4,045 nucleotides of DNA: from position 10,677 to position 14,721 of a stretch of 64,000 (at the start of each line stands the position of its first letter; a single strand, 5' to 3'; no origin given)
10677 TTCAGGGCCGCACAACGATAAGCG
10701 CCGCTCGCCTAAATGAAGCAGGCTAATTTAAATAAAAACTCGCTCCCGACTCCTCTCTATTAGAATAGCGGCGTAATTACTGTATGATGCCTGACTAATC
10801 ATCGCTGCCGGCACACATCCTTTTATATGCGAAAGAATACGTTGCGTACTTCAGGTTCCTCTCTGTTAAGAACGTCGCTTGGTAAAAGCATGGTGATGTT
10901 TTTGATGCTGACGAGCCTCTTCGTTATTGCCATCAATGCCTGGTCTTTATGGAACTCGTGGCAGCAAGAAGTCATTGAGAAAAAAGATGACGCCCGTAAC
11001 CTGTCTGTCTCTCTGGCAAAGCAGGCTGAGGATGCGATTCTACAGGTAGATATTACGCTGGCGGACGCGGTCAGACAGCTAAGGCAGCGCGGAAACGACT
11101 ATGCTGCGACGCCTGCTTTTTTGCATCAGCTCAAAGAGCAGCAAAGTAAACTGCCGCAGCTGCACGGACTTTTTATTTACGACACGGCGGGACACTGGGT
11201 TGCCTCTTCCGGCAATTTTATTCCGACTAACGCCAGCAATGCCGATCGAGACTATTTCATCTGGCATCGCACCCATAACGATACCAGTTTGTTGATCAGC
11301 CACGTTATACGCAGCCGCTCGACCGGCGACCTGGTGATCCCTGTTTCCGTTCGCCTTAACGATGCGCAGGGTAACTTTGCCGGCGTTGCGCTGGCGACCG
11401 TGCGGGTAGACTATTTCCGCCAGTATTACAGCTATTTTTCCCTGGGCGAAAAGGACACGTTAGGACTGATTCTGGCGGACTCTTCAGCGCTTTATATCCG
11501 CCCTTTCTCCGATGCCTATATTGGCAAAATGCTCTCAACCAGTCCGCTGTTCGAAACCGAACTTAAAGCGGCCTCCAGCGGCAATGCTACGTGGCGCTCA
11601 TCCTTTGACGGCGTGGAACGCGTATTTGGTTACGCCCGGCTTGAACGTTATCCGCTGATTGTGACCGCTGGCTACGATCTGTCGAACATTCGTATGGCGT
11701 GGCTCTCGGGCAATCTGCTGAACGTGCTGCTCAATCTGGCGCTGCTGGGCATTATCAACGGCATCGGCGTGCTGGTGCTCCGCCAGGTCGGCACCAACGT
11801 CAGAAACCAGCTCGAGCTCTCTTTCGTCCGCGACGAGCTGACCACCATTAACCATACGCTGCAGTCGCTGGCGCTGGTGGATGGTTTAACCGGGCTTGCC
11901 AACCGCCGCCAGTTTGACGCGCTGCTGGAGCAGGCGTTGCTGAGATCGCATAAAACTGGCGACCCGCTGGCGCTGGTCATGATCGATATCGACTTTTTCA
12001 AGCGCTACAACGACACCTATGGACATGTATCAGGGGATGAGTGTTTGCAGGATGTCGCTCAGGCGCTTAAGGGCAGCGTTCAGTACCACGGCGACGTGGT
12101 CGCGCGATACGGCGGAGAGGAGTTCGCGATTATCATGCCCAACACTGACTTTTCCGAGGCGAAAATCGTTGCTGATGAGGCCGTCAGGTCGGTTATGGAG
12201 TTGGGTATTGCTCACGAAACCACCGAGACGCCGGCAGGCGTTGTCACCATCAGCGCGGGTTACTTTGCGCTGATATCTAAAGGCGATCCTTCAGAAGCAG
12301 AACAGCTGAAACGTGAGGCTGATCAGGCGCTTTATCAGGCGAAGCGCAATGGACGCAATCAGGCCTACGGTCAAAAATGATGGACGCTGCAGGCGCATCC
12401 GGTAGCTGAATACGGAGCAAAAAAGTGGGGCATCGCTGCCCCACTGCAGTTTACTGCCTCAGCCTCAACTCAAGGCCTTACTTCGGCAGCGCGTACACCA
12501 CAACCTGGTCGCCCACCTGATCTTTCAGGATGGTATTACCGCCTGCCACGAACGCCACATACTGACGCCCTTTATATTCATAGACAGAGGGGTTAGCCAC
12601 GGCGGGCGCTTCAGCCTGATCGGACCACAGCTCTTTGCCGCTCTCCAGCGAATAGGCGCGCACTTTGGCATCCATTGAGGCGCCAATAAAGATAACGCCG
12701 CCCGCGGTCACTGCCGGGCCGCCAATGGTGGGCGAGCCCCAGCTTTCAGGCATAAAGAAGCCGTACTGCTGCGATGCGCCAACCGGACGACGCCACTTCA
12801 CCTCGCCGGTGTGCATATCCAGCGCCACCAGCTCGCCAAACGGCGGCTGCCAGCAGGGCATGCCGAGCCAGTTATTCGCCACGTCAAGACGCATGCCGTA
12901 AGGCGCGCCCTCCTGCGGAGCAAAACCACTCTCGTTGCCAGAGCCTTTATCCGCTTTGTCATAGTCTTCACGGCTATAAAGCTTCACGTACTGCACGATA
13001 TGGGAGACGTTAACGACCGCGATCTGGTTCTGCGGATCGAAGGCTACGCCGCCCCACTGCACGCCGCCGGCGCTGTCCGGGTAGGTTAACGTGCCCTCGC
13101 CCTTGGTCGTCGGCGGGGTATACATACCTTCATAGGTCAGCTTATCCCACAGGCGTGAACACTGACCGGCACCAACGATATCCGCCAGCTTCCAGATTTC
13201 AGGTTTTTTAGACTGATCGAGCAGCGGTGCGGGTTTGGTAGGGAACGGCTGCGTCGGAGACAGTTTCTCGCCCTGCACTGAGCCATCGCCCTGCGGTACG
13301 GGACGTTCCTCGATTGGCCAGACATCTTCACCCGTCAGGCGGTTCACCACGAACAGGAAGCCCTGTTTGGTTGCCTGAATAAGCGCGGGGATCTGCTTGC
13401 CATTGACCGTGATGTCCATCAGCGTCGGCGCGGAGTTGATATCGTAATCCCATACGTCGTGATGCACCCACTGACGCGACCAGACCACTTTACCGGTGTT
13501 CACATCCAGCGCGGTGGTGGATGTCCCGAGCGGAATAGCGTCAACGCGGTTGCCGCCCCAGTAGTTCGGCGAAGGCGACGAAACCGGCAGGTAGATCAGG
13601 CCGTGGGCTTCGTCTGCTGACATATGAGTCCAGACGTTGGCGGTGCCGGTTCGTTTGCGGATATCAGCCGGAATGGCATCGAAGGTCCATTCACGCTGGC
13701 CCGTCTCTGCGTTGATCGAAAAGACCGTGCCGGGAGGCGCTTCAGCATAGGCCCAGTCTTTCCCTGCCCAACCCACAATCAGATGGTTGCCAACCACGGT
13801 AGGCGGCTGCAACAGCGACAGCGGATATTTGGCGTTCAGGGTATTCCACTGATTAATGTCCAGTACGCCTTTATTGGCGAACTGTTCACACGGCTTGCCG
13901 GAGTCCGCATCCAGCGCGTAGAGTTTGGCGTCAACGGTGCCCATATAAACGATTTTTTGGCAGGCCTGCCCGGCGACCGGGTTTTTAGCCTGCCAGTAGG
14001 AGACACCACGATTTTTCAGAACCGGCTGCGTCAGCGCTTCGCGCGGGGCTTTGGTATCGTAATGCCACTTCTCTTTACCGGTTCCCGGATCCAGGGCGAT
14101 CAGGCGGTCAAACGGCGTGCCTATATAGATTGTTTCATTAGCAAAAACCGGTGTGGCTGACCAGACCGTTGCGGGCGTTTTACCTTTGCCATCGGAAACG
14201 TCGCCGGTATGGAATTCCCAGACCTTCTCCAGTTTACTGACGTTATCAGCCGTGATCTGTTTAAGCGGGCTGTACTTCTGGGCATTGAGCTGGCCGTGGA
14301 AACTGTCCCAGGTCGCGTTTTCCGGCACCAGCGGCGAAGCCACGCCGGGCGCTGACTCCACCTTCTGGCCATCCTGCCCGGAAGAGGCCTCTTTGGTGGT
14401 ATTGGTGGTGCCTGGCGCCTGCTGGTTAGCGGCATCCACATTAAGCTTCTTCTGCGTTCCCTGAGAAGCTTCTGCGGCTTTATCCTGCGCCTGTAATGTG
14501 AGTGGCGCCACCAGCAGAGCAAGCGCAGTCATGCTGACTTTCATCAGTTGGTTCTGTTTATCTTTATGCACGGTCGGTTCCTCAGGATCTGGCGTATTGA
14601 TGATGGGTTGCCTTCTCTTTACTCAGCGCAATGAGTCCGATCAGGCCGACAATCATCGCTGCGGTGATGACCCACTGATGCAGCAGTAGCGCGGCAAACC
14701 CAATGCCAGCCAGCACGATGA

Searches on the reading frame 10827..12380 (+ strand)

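Call 36: search_protein_families(library=pfam, proteins=[window:10827-12380:+], max_evalue=0.00001)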
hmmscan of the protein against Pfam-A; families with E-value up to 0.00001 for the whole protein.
window:10827-12380:+ (517 aa): 3 families
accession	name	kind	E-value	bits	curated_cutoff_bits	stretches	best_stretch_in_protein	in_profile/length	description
PF00990.26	GGDEF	-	5.1e-47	160.1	23.8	1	349-512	1-161/161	Diguanylate cyclase, GGDEF domain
PF22588.2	dCache_1_like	-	7.8e-17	61.7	27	1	195-282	2-89/89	Histidine kinase sensor domain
PF02743.24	dCache_1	-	2.9e-12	47.1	45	1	91-279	35-237/240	Cache domain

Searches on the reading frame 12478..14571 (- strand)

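Call 36: search_protein_families(library=pfam, proteins=[window:12478-14571:-], max_evalue=0.00001)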
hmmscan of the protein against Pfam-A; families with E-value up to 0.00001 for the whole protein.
window:12478-14571:- (697 aa): 3 families
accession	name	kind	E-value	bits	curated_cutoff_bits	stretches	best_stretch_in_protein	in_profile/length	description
PF01011.28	PQQ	-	1.5e-195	651.8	26.7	1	88-672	1-595/595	Glucose/ethanol/alcohol dehydrogenase, beta-propeller domain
PF13360.13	PQQ_2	-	3.1e-21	76.5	27.6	2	116-295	15-142/233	Outer membrane protein assembly factor BamB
PF13570.13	Beta-prop_ACSF4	-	1.2e-10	41.8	133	0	614-691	134-208/329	Beta-alanine-activating enzyme, beta-propeller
